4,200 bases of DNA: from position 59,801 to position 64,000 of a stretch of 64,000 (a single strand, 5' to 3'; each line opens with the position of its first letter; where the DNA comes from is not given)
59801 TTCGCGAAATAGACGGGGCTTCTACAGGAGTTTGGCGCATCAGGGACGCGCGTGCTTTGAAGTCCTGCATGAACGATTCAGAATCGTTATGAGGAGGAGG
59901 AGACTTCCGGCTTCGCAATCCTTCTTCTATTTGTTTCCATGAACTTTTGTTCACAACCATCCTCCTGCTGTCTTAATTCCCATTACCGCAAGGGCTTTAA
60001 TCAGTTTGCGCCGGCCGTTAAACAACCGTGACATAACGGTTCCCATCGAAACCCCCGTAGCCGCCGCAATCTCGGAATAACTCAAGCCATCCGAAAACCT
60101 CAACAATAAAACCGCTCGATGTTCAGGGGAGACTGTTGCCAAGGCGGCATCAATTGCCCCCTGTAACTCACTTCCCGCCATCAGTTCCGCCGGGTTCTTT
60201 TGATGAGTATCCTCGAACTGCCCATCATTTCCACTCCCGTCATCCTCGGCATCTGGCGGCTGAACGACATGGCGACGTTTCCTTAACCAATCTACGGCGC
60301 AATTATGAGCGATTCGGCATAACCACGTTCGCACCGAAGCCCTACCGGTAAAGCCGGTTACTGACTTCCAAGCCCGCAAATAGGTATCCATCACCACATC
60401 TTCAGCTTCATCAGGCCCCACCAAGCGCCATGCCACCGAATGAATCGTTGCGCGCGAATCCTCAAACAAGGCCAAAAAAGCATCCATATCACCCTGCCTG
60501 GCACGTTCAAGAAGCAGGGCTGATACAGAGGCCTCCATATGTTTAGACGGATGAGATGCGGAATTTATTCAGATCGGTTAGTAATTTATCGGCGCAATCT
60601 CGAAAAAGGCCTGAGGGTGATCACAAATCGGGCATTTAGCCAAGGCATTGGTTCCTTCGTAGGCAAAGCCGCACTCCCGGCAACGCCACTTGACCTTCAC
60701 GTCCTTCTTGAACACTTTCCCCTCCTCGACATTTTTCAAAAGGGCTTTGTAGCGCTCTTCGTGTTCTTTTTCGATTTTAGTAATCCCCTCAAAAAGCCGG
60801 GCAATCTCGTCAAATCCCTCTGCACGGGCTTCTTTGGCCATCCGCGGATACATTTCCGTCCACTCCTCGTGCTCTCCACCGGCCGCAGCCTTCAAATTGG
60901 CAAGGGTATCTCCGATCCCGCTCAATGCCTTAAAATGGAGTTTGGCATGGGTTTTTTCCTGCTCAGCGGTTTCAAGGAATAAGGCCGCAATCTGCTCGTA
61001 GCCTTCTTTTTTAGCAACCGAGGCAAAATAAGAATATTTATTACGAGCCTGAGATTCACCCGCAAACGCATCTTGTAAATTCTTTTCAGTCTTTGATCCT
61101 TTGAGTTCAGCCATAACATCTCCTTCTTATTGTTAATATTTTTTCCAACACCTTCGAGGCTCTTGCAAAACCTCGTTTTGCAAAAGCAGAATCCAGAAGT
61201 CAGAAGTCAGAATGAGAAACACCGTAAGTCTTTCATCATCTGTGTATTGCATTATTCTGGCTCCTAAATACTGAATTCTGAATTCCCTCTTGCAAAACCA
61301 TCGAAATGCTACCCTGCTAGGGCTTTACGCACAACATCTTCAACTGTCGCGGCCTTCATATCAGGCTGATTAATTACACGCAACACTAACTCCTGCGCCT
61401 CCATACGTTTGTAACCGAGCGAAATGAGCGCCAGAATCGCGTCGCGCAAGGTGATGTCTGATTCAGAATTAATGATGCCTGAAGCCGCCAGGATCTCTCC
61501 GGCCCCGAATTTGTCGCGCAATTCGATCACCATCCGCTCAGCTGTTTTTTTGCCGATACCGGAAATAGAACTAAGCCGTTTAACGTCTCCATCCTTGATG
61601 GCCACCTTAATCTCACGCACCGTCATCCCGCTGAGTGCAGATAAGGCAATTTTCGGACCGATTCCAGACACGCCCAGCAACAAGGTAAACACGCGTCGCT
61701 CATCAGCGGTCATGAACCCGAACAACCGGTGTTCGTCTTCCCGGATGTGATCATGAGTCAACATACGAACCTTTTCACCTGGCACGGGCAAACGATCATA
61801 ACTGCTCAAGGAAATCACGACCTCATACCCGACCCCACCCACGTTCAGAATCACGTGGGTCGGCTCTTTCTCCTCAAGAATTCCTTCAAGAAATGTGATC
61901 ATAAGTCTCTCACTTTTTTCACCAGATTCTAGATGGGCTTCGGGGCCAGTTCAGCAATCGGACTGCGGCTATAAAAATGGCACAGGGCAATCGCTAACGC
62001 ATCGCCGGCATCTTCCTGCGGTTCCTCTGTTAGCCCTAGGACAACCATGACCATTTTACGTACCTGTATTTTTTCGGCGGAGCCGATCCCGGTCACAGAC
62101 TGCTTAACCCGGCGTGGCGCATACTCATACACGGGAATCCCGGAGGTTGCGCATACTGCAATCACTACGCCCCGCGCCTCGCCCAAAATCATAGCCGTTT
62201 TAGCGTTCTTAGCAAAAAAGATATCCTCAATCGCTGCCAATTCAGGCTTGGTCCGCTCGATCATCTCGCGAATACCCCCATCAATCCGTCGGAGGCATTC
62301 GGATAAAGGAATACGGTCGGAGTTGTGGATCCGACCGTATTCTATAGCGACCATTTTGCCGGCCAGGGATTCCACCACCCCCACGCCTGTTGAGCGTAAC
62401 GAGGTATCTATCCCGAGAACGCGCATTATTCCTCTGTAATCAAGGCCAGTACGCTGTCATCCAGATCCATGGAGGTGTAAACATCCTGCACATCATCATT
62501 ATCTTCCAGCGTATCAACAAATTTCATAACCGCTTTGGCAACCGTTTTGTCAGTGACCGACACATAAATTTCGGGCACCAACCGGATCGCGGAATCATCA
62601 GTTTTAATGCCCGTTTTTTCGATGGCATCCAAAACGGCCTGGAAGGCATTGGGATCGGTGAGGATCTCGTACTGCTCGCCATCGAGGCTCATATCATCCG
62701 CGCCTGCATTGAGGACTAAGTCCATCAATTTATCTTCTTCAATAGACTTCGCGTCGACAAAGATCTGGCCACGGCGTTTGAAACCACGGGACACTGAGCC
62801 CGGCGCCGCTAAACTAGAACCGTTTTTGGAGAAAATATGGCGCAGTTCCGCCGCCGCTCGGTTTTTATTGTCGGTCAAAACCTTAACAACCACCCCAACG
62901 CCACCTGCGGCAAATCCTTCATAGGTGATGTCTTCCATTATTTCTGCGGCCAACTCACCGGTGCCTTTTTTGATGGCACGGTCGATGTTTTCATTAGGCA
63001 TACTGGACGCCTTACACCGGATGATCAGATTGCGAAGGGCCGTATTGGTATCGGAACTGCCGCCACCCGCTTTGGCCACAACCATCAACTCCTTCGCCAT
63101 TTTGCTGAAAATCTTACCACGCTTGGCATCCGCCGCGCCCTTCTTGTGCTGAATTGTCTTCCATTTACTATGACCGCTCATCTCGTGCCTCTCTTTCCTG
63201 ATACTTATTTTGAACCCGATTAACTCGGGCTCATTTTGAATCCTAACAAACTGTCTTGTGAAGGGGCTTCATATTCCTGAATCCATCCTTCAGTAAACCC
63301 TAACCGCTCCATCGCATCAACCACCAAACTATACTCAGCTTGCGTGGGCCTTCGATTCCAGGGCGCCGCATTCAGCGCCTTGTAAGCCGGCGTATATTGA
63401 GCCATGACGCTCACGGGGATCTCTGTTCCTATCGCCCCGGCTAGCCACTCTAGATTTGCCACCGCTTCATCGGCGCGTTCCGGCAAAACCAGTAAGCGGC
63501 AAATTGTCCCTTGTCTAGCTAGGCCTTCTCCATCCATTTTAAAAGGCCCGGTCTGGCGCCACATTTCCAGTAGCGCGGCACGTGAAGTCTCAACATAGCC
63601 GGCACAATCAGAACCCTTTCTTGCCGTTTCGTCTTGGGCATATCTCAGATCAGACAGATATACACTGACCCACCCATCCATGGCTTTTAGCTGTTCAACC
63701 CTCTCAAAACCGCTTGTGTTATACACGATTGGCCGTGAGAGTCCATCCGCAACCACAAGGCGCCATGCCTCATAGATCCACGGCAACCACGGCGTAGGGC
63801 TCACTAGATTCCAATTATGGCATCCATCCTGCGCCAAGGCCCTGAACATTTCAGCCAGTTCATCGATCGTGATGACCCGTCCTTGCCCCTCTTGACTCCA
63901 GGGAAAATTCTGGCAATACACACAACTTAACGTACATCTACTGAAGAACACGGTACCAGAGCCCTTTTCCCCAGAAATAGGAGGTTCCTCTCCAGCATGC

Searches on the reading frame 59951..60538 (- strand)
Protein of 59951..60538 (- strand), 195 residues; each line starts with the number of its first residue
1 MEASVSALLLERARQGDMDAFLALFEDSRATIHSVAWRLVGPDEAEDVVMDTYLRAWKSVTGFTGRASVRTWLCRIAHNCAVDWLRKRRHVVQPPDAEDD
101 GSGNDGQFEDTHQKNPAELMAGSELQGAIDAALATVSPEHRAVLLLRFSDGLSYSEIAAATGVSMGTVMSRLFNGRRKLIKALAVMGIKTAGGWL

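Call 50: search_protein_families(library=pfam, proteins=[window:59951-60538:-], max_evalue=0.0001)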
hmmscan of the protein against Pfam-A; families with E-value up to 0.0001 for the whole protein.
window:59951-60538:- (195 aa): 5 families
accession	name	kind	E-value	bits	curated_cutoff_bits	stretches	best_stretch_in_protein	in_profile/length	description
PF04542.20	Sigma70_r2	-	3.3e-15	56.1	24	1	24-89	1-69/71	Sigma-70 region 2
PF08281.18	Sigma70_r4_2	-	1e-14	54.4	25.7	1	128-179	3-54/54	Sigma-70, region 4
PF04545.22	Sigma70_r4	-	2.9e-11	43.1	24.1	1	132-179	1-48/50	Sigma-70, region 4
PF13384.12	HTH_23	-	2.9e-05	24.2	24.6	0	139-169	5-35/50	Homeodomain-like domain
PF07638.17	Sigma70_ECF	-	4.8e-05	23.8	21.1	0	113-182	117-182/185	ECF sigma factor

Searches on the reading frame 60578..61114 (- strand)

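Call 50: search_protein_families(library=pfam, proteins=[window:60578-61114:-], max_evalue=0.0001)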
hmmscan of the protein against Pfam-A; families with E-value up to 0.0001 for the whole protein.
window:60578-61114:- (178 aa): 3 families
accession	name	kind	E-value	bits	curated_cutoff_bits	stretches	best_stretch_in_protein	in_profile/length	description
PF02915.23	Rubrerythrin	-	1.3e-27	97.3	22.8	1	11-126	1-137/137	Rubrerythrin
PF21349.2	RUBY_RBDX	-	2.1e-11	43.5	26.5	1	143-172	1-30/30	Rubrerythrin, rubredoxin-like domain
PF00210.30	Ferritin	-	4e-08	33.7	24.5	1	11-129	2-139/142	Ferritin-like domain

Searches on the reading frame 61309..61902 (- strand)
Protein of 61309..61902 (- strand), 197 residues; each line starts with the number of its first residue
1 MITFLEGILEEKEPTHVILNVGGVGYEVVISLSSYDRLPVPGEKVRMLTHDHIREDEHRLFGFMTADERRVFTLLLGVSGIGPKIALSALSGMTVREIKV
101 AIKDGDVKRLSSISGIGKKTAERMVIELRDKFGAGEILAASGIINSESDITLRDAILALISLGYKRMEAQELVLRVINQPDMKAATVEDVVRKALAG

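Call 50: search_protein_families(library=pfam, proteins=[window:61309-61902:-], max_evalue=0.0001)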
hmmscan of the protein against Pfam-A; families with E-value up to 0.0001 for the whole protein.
window:61309-61902:- (197 aa): 4 families
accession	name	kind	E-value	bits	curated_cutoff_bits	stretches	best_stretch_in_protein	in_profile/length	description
PF01330.27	RuvA_N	-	1.9e-21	76.3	23.6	1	1-62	1-61/61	RuvA N terminal domain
PF14520.12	HHH_5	-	8.3e-18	65.1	27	1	72-130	1-57/57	Helix-hairpin-helix domain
PF07499.19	RuvA_C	-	7.7e-09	36.3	24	1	153-196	4-44/47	RuvA, C-terminal domain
PF00633.29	HHH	-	1.8e-05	24.8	24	0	102-123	5-26/30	Helix-hairpin-helix motif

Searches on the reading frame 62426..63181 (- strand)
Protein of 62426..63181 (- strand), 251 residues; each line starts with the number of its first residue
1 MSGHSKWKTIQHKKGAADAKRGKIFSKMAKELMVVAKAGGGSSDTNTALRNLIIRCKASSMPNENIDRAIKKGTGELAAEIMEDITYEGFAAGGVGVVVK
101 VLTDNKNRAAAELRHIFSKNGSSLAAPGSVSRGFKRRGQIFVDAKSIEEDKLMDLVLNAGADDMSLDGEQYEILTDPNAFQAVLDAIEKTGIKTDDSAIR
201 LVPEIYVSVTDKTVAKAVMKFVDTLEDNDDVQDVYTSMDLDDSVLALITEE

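Call 50: search_protein_families(library=pfam, proteins=[window:62426-63181:-], max_evalue=0.0001)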
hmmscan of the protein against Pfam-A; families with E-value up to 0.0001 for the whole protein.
window:62426-63181:- (251 aa): 2 families
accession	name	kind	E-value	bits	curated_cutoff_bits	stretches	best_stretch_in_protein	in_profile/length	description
PF01709.26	Transcrip_reg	-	4e-50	170.1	27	1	82-237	1-159/160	TACO1/YebC second and third domain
PF20772.2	TACO1_YebC_N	-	1.9e-28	99.2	36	1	5-76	1-73/73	TACO1/YebC protein N-terminal domain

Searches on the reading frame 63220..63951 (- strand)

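Call 50: search_protein_families(library=pfam, proteins=[window:63220-63951:-], max_evalue=0.0001)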
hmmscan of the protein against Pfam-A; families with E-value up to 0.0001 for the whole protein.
window:63220-63951:- (243 aa): 1 family
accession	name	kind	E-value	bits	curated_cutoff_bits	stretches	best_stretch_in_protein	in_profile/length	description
PF04055.27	Radical_SAM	-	6.7e-08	33.3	29.5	1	3-92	4-98/166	Radical SAM superfamily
